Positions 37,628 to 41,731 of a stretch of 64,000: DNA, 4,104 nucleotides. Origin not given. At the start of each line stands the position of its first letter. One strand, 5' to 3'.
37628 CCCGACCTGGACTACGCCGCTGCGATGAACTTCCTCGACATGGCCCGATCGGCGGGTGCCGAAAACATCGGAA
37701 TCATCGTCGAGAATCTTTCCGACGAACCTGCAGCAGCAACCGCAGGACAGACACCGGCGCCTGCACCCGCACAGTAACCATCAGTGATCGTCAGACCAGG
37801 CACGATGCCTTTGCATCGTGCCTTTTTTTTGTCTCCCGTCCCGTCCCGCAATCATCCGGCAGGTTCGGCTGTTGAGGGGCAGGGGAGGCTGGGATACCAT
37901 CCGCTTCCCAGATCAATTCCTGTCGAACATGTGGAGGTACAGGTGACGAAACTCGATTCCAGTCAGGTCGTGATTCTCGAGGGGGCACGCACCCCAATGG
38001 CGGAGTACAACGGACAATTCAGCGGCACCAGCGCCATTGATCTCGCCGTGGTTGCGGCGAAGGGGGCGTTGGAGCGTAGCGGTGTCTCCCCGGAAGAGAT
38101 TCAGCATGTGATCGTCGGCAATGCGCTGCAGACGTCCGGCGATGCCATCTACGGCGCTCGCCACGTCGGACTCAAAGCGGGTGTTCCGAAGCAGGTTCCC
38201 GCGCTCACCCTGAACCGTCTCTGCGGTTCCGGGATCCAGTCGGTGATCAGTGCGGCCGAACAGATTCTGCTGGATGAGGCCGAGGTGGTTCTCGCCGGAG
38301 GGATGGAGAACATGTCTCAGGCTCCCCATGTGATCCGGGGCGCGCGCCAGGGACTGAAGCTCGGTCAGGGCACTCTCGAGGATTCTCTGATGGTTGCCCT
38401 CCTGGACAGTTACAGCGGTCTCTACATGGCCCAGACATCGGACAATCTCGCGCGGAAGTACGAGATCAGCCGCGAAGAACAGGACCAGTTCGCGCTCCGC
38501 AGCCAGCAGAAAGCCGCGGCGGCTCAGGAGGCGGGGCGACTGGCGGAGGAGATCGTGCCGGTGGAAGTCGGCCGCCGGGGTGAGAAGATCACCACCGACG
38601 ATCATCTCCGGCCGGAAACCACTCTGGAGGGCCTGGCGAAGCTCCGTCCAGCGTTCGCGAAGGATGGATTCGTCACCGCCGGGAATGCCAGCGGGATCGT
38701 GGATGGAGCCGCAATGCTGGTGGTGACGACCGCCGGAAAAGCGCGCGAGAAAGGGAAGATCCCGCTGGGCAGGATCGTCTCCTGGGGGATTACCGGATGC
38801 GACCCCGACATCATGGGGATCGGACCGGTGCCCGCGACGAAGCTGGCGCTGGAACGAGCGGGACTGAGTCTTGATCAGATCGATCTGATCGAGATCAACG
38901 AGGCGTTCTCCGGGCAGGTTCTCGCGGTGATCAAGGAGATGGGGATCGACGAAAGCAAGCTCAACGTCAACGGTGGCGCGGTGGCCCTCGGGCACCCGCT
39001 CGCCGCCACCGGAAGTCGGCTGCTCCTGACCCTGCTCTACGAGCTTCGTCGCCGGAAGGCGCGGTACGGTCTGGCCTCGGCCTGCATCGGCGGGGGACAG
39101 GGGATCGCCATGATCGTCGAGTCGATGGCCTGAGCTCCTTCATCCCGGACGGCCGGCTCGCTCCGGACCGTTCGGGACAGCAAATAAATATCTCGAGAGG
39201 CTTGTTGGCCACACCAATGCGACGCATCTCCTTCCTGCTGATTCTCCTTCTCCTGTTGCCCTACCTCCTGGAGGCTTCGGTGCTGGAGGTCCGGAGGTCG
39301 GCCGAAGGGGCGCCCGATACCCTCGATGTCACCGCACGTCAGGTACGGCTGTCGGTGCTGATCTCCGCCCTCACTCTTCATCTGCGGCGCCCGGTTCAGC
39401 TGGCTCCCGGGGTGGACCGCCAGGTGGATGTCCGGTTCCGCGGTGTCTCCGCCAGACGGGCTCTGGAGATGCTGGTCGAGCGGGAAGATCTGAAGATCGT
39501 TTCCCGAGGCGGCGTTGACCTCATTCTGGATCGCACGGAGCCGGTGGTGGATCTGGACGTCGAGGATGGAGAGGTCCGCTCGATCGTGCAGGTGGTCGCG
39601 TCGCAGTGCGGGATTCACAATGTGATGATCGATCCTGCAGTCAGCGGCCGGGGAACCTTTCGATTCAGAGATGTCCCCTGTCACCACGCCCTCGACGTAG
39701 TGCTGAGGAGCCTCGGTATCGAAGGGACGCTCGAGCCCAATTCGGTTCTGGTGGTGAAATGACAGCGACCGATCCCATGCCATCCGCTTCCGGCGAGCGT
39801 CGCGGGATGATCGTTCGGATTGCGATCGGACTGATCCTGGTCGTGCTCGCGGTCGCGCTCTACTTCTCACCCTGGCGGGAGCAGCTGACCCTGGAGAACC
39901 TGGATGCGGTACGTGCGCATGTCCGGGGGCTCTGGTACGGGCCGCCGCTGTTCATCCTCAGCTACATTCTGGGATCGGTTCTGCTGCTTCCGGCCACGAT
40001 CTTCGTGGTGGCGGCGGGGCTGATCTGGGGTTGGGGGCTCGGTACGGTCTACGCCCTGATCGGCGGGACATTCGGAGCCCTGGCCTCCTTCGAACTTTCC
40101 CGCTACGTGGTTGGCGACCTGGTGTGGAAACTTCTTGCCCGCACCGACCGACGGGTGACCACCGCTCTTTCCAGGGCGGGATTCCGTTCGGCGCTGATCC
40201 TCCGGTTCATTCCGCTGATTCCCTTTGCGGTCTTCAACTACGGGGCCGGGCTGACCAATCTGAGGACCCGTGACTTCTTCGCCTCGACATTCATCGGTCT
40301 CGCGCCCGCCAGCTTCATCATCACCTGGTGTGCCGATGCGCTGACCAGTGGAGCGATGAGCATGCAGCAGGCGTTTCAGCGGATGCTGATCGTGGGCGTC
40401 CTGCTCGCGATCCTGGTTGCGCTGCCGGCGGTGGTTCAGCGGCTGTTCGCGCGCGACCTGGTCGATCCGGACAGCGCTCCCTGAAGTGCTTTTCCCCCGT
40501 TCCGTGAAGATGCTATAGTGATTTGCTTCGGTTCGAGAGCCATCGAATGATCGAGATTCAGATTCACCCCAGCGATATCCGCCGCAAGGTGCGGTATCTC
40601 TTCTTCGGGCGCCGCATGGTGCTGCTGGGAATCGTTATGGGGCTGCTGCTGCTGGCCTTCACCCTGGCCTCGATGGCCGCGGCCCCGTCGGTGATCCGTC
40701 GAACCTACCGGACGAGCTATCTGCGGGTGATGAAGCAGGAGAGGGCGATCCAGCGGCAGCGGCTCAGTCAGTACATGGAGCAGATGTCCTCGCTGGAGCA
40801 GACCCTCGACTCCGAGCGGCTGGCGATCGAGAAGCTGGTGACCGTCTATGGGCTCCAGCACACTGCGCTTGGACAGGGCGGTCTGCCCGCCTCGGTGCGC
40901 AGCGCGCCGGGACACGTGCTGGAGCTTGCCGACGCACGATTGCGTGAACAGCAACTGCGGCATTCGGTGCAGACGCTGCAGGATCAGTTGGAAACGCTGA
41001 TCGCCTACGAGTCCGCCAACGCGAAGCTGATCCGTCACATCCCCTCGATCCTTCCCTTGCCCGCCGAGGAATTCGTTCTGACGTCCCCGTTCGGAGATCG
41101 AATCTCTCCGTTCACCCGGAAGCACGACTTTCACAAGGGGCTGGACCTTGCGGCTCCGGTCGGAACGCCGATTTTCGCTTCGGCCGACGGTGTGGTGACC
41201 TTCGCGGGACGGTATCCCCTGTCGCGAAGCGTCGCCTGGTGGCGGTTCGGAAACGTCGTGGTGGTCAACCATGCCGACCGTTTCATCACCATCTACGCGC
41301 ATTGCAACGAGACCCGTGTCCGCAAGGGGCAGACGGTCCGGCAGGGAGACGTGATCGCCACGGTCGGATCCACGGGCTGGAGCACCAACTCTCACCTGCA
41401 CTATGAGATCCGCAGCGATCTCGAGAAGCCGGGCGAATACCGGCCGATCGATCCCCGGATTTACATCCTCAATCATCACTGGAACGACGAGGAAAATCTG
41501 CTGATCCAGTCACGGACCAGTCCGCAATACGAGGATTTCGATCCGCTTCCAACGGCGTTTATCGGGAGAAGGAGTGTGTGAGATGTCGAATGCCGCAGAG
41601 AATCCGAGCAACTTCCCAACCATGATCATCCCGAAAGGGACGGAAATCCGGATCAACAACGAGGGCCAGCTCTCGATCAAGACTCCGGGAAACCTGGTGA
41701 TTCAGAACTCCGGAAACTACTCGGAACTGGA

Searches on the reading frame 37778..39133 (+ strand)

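Call 43: search_protein_families(library=pfam, proteins=[window:37778-39133:+], max_evalue=0.001)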
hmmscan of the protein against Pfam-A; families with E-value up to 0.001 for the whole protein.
window:37778-39133:+ (451 aa): 4 families
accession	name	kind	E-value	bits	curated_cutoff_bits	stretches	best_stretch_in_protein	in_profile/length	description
PF00108.29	Thiolase_N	-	2.9e-84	282.9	26.4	1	64-318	1-258/260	Thiolase, N-terminal domain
PF02803.24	Thiolase_C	-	1.2e-50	170.7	27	1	329-448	3-122/123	Thiolase, C-terminal domain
PF22691.2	Thiolase_C_1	-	0.00012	22.3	28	0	352-390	22-60/144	Thiolase C-terminal domain-like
PF00109.32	ketoacyl-synt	-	0.00015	21.9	20.8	0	141-192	166-217/252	Beta-ketoacyl synthase, N-terminal domain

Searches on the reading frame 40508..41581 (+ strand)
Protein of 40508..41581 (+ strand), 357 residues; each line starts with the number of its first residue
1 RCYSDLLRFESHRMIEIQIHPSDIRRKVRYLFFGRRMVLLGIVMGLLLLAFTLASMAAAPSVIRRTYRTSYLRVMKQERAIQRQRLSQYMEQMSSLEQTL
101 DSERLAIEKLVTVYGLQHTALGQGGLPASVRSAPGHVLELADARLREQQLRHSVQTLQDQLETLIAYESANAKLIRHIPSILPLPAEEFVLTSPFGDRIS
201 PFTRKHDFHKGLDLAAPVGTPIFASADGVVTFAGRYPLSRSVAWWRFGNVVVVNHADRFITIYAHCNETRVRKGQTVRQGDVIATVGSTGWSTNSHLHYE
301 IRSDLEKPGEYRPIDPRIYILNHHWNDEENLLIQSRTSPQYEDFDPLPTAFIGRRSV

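Call 43: search_protein_families(library=pfam, proteins=[window:40508-41581:+], max_evalue=0.001)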
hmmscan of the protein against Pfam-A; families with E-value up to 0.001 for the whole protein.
window:40508-41581:+ (357 aa): 1 family
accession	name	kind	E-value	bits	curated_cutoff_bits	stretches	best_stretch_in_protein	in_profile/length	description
PF01551.29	Peptidase_M23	-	1.6e-31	108.8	28.7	1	208-304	2-90/96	Peptidase family M23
